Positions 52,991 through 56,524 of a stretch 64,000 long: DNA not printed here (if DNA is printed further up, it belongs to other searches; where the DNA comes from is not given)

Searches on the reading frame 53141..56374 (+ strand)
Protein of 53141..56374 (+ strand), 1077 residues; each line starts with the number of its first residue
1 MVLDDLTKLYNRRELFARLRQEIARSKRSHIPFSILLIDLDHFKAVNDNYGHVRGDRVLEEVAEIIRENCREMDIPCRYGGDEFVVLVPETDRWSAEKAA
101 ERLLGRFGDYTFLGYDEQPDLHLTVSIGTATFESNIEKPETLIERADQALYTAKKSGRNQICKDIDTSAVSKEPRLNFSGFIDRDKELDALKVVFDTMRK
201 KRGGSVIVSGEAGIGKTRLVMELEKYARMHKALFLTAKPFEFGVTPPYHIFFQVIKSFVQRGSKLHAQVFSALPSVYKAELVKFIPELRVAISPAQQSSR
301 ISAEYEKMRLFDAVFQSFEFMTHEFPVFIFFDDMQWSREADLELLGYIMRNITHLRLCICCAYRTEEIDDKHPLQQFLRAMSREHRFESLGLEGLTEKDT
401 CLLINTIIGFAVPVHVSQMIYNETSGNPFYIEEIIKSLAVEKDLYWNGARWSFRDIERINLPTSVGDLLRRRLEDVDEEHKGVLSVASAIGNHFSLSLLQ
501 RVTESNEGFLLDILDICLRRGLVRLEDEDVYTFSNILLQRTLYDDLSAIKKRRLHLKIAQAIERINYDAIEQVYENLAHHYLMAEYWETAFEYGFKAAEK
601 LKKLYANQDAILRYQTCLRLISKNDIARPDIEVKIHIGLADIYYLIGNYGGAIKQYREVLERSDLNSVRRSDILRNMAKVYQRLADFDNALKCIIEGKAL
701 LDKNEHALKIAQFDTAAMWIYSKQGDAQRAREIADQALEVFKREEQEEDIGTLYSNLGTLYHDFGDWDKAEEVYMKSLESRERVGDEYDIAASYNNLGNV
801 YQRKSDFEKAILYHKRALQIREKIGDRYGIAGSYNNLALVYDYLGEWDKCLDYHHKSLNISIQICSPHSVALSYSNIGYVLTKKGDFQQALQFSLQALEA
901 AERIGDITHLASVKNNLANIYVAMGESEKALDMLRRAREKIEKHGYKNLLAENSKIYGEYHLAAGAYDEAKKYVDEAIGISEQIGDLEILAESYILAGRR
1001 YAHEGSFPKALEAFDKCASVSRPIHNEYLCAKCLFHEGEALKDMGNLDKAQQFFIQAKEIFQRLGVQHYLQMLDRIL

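Call 28: search_protein_families(library=pfam, proteins=[window:53141-56374:+], max_evalue=0.001)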
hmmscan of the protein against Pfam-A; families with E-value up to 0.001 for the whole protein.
window:53141-56374:+ (1077 aa): 20 families
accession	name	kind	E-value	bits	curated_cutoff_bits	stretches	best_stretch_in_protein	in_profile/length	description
PF13424.12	TPR_12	-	6.1e-57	190.2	30.1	7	750-823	2-77/77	Tetratricopeptide repeat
PF00990.26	GGDEF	-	3.8e-47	160.5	23.8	1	3-160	3-161/161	Diguanylate cyclase, GGDEF domain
PF13374.12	TPR_10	-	2.5e-39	132.6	27.5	2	791-824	2-35/42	Tetratricopeptide repeat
PF00515.34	TPR_1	-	6.7e-37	124.3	27.8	1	791-822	1-32/34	Tetratricopeptide repeat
PF07719.23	TPR_2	-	1.5e-29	100.1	27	0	634-662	2-30/34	Tetratricopeptide repeat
PF13181.12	TPR_8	-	1.6e-27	93.7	25.7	0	791-823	1-33/34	Tetratricopeptide repeat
PF13176.12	TPR_7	-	3.7e-26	89.4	27.9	2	794-827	2-35/36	Tetratricopeptide repeat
PF13191.12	AAA_16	-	9.5e-24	85.2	32.6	1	182-358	3-165/167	AAA ATPase domain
PF17874.7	TPR_MalT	-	3.3e-22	79.7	45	3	720-821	10-110/336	MalT-like TPR region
PF13428.12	TPR_14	-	8.8e-14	51.1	23.5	0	917-940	7-30/44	Tetratricopeptide repeat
PF14938.12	SNAP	-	1.2e-13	51.6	25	0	838-971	42-175/282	Soluble NSF attachment protein, SNAP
PF24885.1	TPR_NPHP3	-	9.2e-13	48.6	100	1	741-861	89-213/239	Nephrocystin-3 TPR domain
PF13431.12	TPR_17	-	6.9e-11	42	24.4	0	791-811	13-33/34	Tetratricopeptide repeat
PF14559.12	TPR_19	-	4.6e-10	40.1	25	0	883-951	3-66/68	Tetratricopeptide repeat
PF10602.15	RPN7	-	9.8e-10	38.8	29.6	0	910-1015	35-137/174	26S proteasome subunit RPN7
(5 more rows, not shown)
